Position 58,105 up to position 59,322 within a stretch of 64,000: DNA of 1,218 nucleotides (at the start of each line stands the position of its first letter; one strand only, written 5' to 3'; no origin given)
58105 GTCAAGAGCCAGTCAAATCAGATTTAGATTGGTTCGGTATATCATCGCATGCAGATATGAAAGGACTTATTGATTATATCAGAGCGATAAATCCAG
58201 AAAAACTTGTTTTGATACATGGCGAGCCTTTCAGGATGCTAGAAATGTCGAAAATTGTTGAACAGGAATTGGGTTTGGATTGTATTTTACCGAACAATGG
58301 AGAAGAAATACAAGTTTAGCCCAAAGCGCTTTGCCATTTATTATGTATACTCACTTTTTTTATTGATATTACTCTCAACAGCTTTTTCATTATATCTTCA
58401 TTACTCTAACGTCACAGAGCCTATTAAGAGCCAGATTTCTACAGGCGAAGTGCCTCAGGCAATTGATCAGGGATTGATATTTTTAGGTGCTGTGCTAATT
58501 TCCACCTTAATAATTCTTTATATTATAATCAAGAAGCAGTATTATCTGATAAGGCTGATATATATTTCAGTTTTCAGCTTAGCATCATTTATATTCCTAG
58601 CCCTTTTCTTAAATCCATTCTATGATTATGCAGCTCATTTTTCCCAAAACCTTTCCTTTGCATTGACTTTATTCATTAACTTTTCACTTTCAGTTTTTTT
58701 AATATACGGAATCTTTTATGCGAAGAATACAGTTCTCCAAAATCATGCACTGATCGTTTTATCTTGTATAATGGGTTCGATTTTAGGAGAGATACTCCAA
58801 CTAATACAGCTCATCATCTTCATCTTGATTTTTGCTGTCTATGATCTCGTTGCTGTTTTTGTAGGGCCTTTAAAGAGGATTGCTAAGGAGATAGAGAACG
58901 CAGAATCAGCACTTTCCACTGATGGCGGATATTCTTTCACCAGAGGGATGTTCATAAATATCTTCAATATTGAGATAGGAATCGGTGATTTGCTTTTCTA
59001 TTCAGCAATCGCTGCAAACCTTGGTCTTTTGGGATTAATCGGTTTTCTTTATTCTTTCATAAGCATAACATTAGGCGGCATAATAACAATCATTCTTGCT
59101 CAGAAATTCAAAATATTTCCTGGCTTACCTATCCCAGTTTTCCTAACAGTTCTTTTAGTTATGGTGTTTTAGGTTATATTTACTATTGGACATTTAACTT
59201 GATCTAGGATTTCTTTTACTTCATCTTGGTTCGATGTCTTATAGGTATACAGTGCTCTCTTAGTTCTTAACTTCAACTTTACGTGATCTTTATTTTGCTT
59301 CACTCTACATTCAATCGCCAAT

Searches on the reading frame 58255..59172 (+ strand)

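Call 101: search_protein_families(library=pfam, proteins=[window:58255-59172:+], max_evalue=0.1)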
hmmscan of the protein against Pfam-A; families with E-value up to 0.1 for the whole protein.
window:58255-59172:+ (305 aa): 2 families
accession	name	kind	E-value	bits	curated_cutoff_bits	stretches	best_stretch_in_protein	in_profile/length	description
PF01080.22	Presenilin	-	3.3e-09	36.5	34.3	2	49-215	42-205/408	Presenilin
PF06550.16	SPP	-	0.035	14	23.9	1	58-202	20-155/283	Signal-peptide peptidase, presenilin aspartyl protease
